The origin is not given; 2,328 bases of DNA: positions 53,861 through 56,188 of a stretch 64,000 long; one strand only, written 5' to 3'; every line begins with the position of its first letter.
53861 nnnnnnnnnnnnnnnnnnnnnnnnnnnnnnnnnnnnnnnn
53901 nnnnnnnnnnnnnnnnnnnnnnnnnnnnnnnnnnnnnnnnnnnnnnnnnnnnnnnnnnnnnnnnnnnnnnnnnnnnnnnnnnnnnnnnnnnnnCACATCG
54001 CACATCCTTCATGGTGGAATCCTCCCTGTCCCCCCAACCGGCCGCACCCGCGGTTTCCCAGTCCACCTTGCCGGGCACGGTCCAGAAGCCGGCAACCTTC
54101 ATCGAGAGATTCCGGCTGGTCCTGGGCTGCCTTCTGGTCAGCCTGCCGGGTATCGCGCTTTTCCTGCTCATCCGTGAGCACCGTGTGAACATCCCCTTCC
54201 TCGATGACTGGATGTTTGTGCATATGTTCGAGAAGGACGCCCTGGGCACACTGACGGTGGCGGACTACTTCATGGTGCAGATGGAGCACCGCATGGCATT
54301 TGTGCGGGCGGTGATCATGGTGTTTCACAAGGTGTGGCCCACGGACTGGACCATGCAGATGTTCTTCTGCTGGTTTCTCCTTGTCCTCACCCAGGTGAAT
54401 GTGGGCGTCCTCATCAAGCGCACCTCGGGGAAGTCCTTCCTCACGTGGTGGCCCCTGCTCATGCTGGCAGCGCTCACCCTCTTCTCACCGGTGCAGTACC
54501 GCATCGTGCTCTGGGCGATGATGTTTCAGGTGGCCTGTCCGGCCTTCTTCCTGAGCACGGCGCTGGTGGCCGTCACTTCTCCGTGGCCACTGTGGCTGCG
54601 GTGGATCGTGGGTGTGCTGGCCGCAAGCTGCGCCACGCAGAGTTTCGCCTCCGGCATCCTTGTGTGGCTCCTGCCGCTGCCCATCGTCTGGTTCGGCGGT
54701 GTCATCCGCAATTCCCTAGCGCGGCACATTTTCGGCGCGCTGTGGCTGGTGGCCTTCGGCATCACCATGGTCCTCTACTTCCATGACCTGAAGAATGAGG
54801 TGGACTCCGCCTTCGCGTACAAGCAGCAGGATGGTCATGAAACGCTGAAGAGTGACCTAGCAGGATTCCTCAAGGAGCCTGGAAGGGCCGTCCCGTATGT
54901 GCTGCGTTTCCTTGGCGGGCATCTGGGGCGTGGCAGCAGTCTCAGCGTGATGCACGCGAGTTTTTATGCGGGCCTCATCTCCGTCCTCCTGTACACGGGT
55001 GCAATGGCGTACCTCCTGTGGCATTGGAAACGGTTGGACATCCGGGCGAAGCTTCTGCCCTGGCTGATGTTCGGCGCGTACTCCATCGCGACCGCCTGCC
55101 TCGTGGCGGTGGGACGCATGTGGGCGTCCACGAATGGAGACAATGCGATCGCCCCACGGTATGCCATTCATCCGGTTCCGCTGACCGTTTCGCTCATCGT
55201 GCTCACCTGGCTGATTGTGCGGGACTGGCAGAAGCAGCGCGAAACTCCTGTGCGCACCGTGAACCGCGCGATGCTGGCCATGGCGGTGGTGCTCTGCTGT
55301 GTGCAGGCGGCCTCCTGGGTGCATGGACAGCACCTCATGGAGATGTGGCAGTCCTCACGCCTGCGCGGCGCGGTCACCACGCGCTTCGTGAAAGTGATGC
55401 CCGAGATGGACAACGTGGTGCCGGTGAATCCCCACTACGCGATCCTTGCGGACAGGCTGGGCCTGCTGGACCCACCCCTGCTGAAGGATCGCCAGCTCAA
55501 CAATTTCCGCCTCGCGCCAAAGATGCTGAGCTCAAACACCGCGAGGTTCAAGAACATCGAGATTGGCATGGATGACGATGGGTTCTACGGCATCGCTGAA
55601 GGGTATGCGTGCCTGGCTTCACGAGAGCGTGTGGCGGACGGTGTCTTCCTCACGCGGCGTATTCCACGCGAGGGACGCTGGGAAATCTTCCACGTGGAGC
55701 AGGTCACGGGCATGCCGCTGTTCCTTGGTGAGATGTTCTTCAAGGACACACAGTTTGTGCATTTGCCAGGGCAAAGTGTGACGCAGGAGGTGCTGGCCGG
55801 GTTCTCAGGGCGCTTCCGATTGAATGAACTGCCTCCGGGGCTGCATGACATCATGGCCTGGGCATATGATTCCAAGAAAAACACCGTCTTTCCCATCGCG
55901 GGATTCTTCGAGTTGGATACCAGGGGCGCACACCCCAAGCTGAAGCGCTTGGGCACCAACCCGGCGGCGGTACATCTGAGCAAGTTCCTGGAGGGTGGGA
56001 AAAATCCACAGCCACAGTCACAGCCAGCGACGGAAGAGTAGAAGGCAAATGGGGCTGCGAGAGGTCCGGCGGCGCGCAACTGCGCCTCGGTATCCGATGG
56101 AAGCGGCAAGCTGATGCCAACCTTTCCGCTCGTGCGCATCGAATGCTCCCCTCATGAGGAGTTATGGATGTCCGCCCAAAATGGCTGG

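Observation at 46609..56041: Two paralogous GT-C-like polytopic membrane proteins bracketing a PSCyt-DUF1549-DUF1553 / DUF1501 pair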

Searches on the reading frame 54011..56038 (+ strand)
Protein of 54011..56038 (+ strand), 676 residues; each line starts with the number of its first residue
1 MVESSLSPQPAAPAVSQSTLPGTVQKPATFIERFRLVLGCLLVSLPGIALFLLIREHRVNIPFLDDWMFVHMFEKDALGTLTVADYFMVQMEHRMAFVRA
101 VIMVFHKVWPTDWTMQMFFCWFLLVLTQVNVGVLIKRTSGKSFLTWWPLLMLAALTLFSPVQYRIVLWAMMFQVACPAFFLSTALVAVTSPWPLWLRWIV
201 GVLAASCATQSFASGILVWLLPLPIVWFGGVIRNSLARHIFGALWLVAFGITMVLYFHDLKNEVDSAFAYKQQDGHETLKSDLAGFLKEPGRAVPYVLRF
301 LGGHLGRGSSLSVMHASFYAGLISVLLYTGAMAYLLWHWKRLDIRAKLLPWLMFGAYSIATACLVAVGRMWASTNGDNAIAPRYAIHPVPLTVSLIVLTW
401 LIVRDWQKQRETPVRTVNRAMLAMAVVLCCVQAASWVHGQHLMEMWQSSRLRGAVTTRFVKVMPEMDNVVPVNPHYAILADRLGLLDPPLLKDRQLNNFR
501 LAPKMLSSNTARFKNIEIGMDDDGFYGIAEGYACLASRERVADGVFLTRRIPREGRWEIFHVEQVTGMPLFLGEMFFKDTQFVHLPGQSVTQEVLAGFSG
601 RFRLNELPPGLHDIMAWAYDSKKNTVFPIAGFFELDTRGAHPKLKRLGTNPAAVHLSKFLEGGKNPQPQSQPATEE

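Call 8: search_protein_families(library=pfam, proteins=[window:54011-56038:+], max_evalue=1)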
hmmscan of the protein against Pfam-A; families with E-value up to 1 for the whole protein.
window:54011-56038:+ (676 aa): 0 families

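Call 10: search_protein_families(library=ncbifam, proteins=[window:54011-56038:+], max_evalue=1)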
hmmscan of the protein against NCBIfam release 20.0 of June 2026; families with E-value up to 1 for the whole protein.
window:54011-56038:+ (676 aa): 0 families

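Call 12: find_homologous_proteins(query=window:54011-56038:+)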
Query window:54011-56038:+ (676 aa): 88 proteins with E <= 0.001 among 8000 candidates.
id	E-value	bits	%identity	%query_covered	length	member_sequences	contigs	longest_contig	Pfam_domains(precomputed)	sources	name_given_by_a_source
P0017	0.0e+0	1563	100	100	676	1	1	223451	-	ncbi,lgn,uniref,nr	ncbi:hypothetical protein DES53_113150 [Roseimicrobium gellanilyticum]|uniref:Transmembrane protein 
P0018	0.0e+0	1338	91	93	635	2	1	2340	-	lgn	-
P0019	0.0e+0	1322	86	96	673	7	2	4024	-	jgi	jgi:hypothetical protein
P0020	0.0e+0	1317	84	98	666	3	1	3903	-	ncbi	ncbi:MAG: hypothetical protein ACAH88_00355 [Roseimicrobium sp.]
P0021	0.0e+0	1126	75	93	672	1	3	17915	-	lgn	-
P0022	0.0e+0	1048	67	99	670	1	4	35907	-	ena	-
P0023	1.5e-273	927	65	93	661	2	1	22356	-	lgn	-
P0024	1.3e-272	924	64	91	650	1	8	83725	-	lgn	-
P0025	2.5e-272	923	64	93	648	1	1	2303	-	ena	-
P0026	1.0e-267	908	64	93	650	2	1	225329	-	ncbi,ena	-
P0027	3.3e-267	906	62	92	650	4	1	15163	-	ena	-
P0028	4.4e-266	903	62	91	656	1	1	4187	-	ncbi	-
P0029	4.4e-260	883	62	92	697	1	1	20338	-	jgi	jgi:hypothetical protein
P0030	1.6e-257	874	60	96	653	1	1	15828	-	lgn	-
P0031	4.2e-241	820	56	93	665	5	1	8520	-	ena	-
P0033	2.2e-238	811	56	95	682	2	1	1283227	-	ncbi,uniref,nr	ncbi:hypothetical protein DES53_101523 [Roseimicrobium gellanilyticum]|uniref:Uncharacterized protei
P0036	1.1e-233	796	54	92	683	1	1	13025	-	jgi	jgi:hypothetical protein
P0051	3.9e-199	681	51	91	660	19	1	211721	-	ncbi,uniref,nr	ncbi:hypothetical protein [Verrucomicrobium sp. BvORR106]|uniref:hypothetical protein n=1 Tax=Verruc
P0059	3.7e-192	658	52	87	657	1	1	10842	-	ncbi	ncbi:MAG: hypothetical protein ACOYMN_02085 [Roseimicrobium sp.]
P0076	5.8e-166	572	46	88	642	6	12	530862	-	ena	-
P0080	4.2e-163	562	45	88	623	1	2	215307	-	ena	-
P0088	3.8e-151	523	42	95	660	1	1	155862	-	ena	-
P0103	8.5e-29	118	27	81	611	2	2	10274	-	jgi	jgi:hypothetical protein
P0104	5.4e-22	96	23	90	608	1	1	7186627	-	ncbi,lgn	ncbi:MAG: hypothetical protein ACAF41_10635 [Leptolyngbya sp. BL-A-14]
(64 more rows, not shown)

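Call 18: search_solved_structures(query=A1, max_evalue=10)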
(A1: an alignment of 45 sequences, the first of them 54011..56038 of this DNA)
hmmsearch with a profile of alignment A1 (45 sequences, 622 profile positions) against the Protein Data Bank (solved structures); distinct sequences matched with E-value up to 10: 2.
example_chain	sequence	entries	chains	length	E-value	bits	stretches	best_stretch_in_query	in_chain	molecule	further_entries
9doq_C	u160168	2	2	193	1.7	10.2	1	393-488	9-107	Lipopolysaccharide export system protein LptC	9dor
3p8r_A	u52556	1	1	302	1.9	10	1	465-585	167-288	Geranyltranstransferase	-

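Call 24: find_encoding_contigs(protein=P0033, flank=10000, max_places=1)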
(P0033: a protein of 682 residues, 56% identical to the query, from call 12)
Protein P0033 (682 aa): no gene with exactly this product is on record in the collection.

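Call 25: find_encoding_contigs(protein=P0051, flank=10000, max_places=1)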
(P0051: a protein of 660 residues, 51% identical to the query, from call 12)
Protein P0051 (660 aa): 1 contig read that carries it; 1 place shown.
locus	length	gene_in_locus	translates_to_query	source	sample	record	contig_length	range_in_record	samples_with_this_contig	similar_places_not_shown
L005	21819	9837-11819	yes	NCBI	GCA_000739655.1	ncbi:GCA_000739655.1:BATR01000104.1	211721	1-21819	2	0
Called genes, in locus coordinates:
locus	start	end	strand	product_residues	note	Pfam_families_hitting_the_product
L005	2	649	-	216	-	?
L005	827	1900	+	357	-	PF04055:Radical_SAM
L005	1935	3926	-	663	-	-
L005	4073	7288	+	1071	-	PF07635:PSCyt1, PF07583:PSCyt2, PF13385:Laminin_G_3, PF07587:PSD1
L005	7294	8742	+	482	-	PF07394:DUF1501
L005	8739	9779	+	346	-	PF13641:Glyco_tranf_2_3 (weak), PF00535:Glycos_transf_2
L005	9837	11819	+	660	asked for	-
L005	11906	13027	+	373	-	PF02595:Gly_kinase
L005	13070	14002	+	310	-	PF00698:Acyl_transf_1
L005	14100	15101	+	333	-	PF13378:MR_MLE_C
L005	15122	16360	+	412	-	PF01546:Peptidase_M20, PF07687:M20_dimer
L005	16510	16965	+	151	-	-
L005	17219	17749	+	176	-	-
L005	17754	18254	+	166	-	PF00293:NUDIX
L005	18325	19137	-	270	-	PF04230:PS_pyruv_trans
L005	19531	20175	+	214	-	-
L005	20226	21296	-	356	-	-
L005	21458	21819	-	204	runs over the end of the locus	-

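Call 26: find_encoding_contigs(protein=P0076, flank=10000, max_places=1)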
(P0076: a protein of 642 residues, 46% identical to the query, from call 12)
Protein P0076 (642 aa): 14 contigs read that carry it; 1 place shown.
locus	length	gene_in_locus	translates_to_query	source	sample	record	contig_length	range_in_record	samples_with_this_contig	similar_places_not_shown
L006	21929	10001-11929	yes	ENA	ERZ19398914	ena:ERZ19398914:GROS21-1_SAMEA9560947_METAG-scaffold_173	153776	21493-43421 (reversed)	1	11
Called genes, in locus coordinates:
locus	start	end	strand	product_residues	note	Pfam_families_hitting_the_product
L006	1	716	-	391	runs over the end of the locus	PF00155:Aminotran_1_2, PF00266:Aminotran_5 (weak), PF01053:Cys_Met_Meta_PP (weak), PF01041:DegT_DnrJ_EryC1 (weak)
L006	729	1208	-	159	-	PF13404:HTH_AsnC-type (weak), PF13412:HTH_24 (weak), PF01037:AsnC_trans_reg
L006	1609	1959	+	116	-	-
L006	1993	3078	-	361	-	PF00365:PFK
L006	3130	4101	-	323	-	PF00768:Peptidase_S11, PF13354:Beta-lactamase2 (weak)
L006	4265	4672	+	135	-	PF07366:SnoaL, PF12680:SnoaL_2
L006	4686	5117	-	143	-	PF04241:DUF423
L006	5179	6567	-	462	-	PF00070:Pyr_redox (faint), PF01266:DAO (faint), PF01494:FAD_binding_3 (weak), PF01593:Amino_oxidase, PF01946:Thi4 (weak), PF03486:HI0933_like (faint), PF12831:FAD_oxidored (weak), PF13450:NAD_binding_8, +1 more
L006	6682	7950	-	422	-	PF03447:NAD_binding_3 (weak), PF21135:DRL_cat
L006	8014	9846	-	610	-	-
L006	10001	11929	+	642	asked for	-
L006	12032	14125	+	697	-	-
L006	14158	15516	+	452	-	-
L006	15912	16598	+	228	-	-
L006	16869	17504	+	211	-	-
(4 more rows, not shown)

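Call 27: find_encoding_contigs(protein=P0080, flank=10000, max_places=1)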
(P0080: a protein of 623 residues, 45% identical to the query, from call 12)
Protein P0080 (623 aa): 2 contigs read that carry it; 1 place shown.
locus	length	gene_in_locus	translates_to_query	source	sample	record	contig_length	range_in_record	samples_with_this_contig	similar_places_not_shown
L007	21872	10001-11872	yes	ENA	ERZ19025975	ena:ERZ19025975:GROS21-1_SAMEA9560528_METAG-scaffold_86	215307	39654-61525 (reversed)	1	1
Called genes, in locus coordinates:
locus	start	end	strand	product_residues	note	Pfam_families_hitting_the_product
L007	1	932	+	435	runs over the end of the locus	PF01743:PolyA_pol, PF12627:PolyA_pol_RNAbd, PF01966:HD (weak), PF13735:tRNA_NucTran2_2 (weak)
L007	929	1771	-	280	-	PF00490:ALAD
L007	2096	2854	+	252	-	-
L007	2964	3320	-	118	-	-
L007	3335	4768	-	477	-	PF01406:tRNA-synt_1e, PF09334:tRNA-synt_1g (faint)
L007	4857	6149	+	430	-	PF07690:MFS_1, PF12832:MFS_1_like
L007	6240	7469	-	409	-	PF03062:MBOAT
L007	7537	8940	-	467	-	PF00501:AMP-binding, PF13193:AMP-binding_C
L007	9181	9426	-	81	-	PF00550:PP-binding (weak)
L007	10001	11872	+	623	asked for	-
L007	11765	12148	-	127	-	-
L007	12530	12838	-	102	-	-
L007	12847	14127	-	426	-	PF00174:Oxidored_molyb, PF03404:Mo-co_dimer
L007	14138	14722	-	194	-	PF01427:Peptidase_M15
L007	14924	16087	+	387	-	PF06750:A24_N_bact, PF01478:Peptidase_A24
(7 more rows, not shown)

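Call 28: find_encoding_contigs(protein=P0088, flank=10000, max_places=1)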
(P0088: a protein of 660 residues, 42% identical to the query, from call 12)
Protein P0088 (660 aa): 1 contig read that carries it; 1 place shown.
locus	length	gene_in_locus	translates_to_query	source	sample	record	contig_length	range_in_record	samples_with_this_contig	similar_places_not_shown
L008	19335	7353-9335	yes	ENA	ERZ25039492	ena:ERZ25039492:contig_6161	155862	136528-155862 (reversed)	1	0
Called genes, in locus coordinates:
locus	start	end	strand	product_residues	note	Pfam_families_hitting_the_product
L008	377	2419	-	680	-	PF02368:Big_2, PF07583:PSCyt2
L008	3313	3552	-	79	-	PF09720:Unstab_antitox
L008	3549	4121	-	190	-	PF07394:DUF1501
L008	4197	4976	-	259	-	PF07394:DUF1501 (weak)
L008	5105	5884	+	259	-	PF08448:PAS_4, PF13426:PAS_9 (weak), PF00165:HTH_AraC, PF12833:HTH_18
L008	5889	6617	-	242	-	PF01011:PQQ (faint), PF13360:PQQ_2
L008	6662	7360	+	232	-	-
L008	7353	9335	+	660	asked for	-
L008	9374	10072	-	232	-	PF13570:Beta-prop_ACSF4 (weak), PF13360:PQQ_2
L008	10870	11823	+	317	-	PF00389:2-Hacid_dh, PF02826:2-Hacid_dh_C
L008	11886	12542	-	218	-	PF13505:OMP_b-brl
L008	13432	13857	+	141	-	PF01262:AlaDh_PNT_C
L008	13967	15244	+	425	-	PF01408:GFO_IDH_MocA, PF19051:GFO_IDH_MocA_C2, PF22725:GFO_IDH_MocA_C3 (faint)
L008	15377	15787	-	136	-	PF13366:PDDEXK_3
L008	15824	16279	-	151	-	PF16798:DUF5069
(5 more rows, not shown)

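Call 29: predict_structure(alignment_id=A1)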
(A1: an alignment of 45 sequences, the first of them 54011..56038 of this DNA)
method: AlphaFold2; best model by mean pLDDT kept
length: 676 residues; sequences in the alignment: 45
mean_pLDDT: 91.1   pTM: 0.90
mean pLDDT of the five models: 91.1, 89.4, 89.3, 89.0, 88.5
residues with pLDDT >= 90: 523; 70-90: 91; 50-70: 54; < 50: 8
segments of 3 or more residues with pLDDT < 50: 1-3
pLDDT, mean of each block of 10 residues (from residue 1): 48 52 76 97 98 97 93 97 93 93 97 98 99 98 97 98 96 98 98 98 98 97 97 97 98 92 82 72 87 95 91 93 98 98 98 98 93 86 96 98 94 85 95 94 92 94 84 91 97 97 94 97 96 91 96 94 81 66 62 84 94 97 97 96 96 91 77 61
secondary structure, 60 per line:
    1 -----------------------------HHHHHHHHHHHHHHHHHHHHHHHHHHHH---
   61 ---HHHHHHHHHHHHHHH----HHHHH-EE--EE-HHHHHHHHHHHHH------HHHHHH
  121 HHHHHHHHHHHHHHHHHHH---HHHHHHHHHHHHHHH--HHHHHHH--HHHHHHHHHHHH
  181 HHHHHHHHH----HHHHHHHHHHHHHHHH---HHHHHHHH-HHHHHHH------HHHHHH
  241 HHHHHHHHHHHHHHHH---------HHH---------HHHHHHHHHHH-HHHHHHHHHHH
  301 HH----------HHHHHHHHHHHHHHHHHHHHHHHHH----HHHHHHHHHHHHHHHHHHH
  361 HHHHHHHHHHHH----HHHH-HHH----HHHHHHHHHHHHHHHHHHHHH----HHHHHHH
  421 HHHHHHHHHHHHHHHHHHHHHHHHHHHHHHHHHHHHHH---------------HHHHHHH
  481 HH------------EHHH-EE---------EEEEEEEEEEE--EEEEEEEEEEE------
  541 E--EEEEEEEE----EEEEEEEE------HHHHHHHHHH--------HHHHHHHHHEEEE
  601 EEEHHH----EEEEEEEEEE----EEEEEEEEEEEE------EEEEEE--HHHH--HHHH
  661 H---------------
elements in order: H30-57 H64-78 H83-87 H96-108 H115-139 H143-157 H160-166 H169-189 H194-209 H213-220 H222-228 H235-256 H278-288 H290-302 H313-337 H342-372 H377-380 H389-409 H414-458 H474-482 E511-521 E524-534 E544-551 E556-563 H570-579 H588-596 E597-603 E611-620 E625-636 E643-648 H651-654 H657-661

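Call 30: find_related_loci(query=A1, collection=genome_contigs, flank=10000)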
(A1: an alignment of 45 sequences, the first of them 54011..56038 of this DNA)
Query A1 (676 aa) in genome_contigs; peptide patterns used: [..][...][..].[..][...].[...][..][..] (x = any residue, [..] = any of these).
81 stretches matched a pattern; 14 encode a relative of the query (tblastn E <= 1e-3); 14 distinct loci.
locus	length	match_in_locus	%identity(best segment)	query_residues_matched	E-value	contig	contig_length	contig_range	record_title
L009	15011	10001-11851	52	53-670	0e+0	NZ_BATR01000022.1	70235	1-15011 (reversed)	Verrucomicrobium sp. BvORR106, whole genome shotgun sequence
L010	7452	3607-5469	50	41-663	0e+0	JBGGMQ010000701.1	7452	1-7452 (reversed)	MAG: Verrucomicrobium sp. isolate bin.020 k141_2782307, whole genome shotgun sequence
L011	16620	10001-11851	50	53-670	0e+0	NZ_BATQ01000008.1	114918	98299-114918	Verrucomicrobium sp. BvORR034, whole genome shotgun sequence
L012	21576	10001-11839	51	53-667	0e+0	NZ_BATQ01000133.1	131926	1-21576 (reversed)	Verrucomicrobium sp. BvORR034, whole genome shotgun sequence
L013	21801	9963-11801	51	53-667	0e+0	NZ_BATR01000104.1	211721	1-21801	Verrucomicrobium sp. BvORR106, whole genome shotgun sequence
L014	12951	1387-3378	48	6-653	0e+0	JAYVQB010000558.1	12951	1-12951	MAG: Verrucomicrobiota bacterium isolate GL72_UP_concoct_2 GL72_UP_concoct_2_557, whole genome shotgun sequence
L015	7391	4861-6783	49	21-651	0e+0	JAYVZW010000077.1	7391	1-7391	MAG: Verrucomicrobiota bacterium isolate GL91_UP_metabinner_10 GL91_UP_metabinner_10_76, whole genome shotgun sequence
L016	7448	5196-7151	47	6-638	0e+0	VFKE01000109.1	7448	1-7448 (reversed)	MAG: Verrucomicrobia bacterium isolate Bin_29_9 c_000002831638, whole genome shotgun sequence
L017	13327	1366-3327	46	6-638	0e+0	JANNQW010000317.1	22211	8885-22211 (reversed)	MAG: Verrucomicrobiota bacterium isolate SOY_31_metabat_403 SOY_31_k141_1042501, whole genome shotgun sequence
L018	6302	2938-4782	45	27-637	1e-168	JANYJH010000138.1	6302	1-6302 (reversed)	MAG: Phragmitibacter sp. isolate GL140_3_metabinner_74 GL140_3_k141_3237878, whole genome shotgun sequence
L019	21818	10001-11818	42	55-651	6e-134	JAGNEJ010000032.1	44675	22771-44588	MAG: Verrucomicrobiales bacterium isolate Gw_Inlet_bin_196 Gw_Inlet_347_length_44675_cov_5.568151, whole genome shotgun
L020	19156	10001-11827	51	54-651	0e+0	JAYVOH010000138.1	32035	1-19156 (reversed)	MAG: Verrucomicrobiota bacterium isolate GL68_DN_metabinner_6 GL68_DN_metabinner_6_137, whole genome shotgun sequence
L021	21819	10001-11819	40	27-636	1e-106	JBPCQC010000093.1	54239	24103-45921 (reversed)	MAG: Verrucomicrobiales bacterium isolate TH_ant_mag_198 S1Ck127_5292742_flag_0_multi_19.9944_len_54239, whole genome sh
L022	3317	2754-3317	78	3-196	3e-93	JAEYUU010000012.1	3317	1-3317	MAG: Verrucomicrobia bacterium isolate OH_CBlB_180 k127_1115472, whole genome shotgun sequence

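Call 33: search_protein_representatives(alignment_id=A1)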
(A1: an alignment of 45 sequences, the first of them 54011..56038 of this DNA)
Query: 45 sequences, 622 profile positions. Proteins with E-value up to 0.001 (for the whole library): 10622; up to 1e-10: 6350; up to 1e-30: 2139. The best 150 are listed.
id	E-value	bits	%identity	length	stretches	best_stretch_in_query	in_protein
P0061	1.4e-253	859.4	-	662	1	9-619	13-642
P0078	8.1e-236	800.8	-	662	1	9-619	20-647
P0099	3.9e-221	752.3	-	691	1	9-621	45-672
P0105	1.8e-212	723.7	-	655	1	9-622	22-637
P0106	1.2e-203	694.5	-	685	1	9-615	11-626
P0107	7.3e-194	662.2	-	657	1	10-620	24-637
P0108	3.9e-183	626.7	-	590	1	79-620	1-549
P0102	2.5e-177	607.6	-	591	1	9-509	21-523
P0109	1.5e-172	591.8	-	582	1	16-610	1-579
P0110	2.2e-170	584.7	-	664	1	10-615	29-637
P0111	3.1e-166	570.9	-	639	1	9-621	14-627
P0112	1.2e-158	545.9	-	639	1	9-619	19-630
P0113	2.1e-154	531.8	-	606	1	9-606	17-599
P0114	4.4e-152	524.2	-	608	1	12-610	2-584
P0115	1.5e-151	522.4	-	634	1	10-604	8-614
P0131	1.7e-129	449.6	-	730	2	12-612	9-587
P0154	3.8e-115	402.2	-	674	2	236-604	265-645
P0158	7.5e-114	397.9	-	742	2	13-603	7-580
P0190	1.3e-104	367.3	-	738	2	9-604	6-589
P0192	1.5e-104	367.1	-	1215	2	9-608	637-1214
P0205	6.1e-103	361.9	-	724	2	233-607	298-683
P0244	1.5e-97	344.1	-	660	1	9-610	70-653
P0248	4.4e-97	342.5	-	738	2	14-606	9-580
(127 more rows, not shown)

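Call 35: search_protein_families(library=pfam, proteins=[P0104, P0103, P0131, P0158, P0192, P0205, P0248, P0190, P0154, P0244], max_evalue=0.1)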
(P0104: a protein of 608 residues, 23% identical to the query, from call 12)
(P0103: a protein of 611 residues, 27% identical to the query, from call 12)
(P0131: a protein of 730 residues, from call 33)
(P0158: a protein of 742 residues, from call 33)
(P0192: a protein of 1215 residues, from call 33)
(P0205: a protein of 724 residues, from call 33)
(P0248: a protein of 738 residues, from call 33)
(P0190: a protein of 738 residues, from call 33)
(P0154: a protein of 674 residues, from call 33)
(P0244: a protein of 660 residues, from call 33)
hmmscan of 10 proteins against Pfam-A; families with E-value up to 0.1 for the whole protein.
P0104 (608 aa): 0 families

P0103 (611 aa): 0 families

P0131 (730 aa): 0 families

P0158 (742 aa): 0 families

P0192 (1215 aa): 0 families

P0205 (724 aa): 0 families

P0248 (738 aa): 0 families

P0190 (738 aa): 0 families

P0154 (674 aa): 0 families

P0244 (660 aa): 0 families

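Call 41: search_solved_structures(query=L005:8739-9776:+, max_evalue=0.00001)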
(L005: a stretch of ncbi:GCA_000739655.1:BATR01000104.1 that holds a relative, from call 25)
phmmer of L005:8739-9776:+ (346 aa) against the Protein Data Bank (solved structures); distinct sequences matched with E-value up to 0.00001: 9.
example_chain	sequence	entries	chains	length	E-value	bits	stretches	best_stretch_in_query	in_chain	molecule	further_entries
5ekp_C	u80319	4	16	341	3.6e-47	164.1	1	25-342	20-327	Uncharacterized glycosyltransferase sll0501 | Glycosyltransferase sll0501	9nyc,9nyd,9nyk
9nye_A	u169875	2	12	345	3.7e-47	164.1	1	25-342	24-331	Glycosyltransferase sll0501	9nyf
5eke_A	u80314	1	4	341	4.9e-47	163.6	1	25-342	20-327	Uncharacterized glycosyltransferase sll0501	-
8vxh_A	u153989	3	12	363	1.7e-29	106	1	21-338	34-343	Undecaprenyl-phosphate 4-deoxy-4-formamido-L-arabinose transferase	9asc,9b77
9hwj_A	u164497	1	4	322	2.5e-29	105.4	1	29-339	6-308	Undecaprenyl-phosphate 4-deoxy-4-formamido-L-arabinose transferase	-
9bhc_C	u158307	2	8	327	7.5e-29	103.8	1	28-338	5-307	Undecaprenyl-phosphate 4-deoxy-4-formamido-L-arabinose transferase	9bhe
5mlz_A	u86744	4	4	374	7.1e-12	48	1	32-158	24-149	Dolichol monophosphate mannose synthase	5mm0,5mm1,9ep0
2z87_A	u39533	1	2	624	6.6e-07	31.7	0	33-140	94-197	Chondroitin synthase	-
2z86_A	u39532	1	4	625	6.6e-07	31.7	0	33-140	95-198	Chondroitin synthase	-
